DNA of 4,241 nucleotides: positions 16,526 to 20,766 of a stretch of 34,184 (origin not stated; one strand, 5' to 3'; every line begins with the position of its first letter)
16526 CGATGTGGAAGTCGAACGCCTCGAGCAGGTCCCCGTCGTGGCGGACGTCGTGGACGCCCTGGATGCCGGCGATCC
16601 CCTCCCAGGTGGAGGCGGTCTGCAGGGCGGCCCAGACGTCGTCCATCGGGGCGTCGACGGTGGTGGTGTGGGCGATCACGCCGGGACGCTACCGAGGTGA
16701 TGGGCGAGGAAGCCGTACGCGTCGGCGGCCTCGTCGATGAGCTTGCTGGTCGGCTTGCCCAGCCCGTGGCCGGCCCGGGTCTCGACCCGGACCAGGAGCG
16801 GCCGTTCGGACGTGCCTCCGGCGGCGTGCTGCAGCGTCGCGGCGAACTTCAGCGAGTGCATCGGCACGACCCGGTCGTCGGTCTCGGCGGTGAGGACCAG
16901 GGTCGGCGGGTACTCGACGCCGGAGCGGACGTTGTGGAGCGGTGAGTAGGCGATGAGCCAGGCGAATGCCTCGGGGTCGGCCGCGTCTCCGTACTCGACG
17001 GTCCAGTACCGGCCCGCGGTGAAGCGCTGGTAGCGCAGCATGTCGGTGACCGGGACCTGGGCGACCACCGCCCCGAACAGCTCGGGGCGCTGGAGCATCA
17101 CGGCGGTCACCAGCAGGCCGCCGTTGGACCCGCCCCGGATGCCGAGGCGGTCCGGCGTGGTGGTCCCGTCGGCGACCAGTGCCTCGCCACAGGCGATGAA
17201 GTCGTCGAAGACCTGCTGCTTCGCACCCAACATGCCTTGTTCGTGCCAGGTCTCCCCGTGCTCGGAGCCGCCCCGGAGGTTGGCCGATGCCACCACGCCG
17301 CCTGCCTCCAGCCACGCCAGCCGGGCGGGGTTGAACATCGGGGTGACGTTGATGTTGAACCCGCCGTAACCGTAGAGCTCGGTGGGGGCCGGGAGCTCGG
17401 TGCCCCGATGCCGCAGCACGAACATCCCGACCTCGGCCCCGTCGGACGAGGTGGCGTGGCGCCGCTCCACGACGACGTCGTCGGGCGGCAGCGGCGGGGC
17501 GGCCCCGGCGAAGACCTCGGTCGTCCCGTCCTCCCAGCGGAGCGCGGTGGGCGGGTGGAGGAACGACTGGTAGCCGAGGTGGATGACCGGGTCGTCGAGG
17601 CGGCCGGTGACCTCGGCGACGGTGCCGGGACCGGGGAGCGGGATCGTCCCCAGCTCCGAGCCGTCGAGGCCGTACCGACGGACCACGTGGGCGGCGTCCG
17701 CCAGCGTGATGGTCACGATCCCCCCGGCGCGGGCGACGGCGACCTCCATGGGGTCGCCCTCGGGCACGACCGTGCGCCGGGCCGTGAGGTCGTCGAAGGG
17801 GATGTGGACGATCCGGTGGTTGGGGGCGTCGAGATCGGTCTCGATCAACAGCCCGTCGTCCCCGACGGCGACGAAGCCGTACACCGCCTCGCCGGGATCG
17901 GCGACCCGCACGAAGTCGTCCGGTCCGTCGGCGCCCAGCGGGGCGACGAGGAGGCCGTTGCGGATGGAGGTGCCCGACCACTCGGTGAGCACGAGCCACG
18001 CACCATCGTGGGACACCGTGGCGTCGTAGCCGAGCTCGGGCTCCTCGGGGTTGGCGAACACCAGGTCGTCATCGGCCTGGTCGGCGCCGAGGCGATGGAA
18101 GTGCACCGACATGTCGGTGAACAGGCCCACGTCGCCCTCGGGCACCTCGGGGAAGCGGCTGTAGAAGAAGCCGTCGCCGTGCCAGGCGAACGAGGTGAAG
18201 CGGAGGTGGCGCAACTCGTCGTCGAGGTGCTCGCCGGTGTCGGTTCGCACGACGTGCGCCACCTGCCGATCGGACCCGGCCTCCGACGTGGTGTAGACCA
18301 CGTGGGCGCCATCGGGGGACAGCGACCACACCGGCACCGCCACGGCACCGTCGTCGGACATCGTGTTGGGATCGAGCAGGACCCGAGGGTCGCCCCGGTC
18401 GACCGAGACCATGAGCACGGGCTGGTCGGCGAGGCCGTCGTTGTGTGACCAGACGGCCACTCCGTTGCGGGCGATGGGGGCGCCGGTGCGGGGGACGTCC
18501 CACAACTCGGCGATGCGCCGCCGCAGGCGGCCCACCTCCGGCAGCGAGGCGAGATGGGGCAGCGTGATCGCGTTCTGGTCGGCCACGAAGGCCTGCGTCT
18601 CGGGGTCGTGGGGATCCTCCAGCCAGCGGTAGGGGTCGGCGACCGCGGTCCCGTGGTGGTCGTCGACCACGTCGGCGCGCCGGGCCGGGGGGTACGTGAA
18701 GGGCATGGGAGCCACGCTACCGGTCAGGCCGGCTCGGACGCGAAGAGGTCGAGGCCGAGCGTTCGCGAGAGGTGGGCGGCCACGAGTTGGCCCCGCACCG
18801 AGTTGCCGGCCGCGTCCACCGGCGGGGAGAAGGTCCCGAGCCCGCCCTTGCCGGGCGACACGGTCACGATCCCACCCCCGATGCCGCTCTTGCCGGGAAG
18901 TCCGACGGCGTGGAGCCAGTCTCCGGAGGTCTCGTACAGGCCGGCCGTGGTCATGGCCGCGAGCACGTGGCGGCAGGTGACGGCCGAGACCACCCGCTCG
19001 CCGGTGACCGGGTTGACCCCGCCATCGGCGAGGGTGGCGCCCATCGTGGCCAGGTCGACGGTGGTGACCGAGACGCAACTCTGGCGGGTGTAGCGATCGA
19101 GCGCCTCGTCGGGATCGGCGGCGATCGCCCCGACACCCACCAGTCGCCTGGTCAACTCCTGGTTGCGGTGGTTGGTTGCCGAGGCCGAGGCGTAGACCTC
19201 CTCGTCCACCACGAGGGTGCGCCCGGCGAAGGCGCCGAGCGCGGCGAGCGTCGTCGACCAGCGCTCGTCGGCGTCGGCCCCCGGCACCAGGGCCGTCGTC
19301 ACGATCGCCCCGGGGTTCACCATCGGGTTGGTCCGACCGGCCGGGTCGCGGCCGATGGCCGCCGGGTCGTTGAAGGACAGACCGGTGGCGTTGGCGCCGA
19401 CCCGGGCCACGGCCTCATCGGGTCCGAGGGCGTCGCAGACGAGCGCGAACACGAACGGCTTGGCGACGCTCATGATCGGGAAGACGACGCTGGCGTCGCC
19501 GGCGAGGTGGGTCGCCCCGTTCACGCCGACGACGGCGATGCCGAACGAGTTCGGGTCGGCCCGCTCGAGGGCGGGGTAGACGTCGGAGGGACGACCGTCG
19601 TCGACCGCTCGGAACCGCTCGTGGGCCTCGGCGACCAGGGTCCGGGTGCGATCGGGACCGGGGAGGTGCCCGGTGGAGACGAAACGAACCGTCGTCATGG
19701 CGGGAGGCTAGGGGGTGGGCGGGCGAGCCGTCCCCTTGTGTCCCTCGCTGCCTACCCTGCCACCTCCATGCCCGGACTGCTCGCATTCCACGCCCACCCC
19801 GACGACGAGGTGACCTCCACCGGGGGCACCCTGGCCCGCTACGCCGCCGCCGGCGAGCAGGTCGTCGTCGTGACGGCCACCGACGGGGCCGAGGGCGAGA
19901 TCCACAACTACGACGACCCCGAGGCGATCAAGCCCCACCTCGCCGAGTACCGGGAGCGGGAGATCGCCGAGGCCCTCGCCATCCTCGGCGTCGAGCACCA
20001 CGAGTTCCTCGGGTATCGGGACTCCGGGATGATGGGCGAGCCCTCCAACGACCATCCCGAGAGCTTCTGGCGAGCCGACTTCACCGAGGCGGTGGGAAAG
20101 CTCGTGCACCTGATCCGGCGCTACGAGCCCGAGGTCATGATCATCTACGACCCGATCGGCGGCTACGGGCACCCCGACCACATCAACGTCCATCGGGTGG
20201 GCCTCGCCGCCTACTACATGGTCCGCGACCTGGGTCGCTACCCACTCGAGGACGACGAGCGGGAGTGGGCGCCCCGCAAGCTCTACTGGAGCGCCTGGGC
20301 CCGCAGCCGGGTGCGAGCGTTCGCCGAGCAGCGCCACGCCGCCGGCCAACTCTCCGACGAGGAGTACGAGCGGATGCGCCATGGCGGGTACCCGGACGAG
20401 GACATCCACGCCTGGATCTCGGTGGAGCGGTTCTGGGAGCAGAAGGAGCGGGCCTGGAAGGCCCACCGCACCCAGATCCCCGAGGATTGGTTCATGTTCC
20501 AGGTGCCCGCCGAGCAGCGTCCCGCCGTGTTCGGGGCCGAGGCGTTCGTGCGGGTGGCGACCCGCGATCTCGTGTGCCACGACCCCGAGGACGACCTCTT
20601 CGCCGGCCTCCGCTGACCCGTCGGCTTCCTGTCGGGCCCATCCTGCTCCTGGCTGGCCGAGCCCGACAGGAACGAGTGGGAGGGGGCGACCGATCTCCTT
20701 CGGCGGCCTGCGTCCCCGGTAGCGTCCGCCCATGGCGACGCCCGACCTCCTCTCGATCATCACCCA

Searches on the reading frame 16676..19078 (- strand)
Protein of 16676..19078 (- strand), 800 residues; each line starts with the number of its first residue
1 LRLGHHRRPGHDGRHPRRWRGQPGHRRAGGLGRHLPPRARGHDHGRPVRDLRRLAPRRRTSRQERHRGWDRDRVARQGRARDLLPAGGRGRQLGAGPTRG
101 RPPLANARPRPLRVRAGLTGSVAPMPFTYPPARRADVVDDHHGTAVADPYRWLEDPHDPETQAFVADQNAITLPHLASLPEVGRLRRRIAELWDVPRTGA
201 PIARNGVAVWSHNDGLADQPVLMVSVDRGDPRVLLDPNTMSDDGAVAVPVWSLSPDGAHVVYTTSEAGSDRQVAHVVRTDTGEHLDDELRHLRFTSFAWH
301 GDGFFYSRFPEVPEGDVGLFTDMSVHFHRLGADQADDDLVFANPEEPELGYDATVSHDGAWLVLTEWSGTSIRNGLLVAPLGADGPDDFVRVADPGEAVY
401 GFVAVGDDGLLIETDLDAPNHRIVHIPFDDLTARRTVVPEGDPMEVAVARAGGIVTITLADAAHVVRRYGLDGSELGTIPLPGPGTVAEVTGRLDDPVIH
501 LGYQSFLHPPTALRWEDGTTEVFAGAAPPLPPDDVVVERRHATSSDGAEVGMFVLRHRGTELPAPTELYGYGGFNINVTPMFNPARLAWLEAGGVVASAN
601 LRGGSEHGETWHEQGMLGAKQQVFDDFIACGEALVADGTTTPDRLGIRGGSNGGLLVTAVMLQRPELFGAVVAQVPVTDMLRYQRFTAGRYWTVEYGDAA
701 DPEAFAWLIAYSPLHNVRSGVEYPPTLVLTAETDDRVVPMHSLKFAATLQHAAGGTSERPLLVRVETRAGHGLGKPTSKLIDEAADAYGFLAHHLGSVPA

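Call 49: search_protein_families(library=pfam, max_evalue=0.001, proteins=[window:16676-19078:-])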
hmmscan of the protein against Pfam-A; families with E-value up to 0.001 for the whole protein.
window:16676-19078:- (800 aa): 2 families
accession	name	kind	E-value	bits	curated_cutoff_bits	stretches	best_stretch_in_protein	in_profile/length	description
PF02897.21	Peptidase_S9_N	-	1.9e-81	274.4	24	1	131-514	2-400/414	Prolyl oligopeptidase, N-terminal beta-propeller domain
PF00326.27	Peptidase_S9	-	4.8e-57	193.3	22.6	1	581-796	2-211/213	Prolyl oligopeptidase family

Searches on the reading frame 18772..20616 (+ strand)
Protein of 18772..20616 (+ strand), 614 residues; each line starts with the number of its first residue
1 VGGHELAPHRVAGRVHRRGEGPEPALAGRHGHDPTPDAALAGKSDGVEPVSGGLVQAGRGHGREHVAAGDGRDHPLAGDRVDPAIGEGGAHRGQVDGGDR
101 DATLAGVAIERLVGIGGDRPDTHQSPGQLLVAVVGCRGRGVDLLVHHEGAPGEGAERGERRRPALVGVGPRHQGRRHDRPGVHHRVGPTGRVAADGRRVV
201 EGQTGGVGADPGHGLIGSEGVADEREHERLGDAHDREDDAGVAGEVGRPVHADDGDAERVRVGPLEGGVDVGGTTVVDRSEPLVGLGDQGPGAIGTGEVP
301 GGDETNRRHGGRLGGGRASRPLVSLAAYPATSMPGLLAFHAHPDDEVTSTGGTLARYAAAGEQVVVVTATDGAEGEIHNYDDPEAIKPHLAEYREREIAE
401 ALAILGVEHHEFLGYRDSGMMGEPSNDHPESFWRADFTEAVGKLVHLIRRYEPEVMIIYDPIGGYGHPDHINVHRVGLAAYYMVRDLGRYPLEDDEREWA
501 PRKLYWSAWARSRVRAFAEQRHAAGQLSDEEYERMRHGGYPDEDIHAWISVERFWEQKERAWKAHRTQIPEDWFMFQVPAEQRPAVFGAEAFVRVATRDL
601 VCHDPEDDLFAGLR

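Call 49: search_protein_families(library=pfam, max_evalue=0.001, proteins=[window:18772-20616:+])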
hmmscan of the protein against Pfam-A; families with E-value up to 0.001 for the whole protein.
window:18772-20616:+ (614 aa): 1 family
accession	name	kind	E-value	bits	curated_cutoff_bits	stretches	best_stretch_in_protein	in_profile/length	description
PF02585.22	PIG-L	-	3.9e-32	111.9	28.2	1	337-480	1-128/129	GlcNAc-PI de-N-acetylase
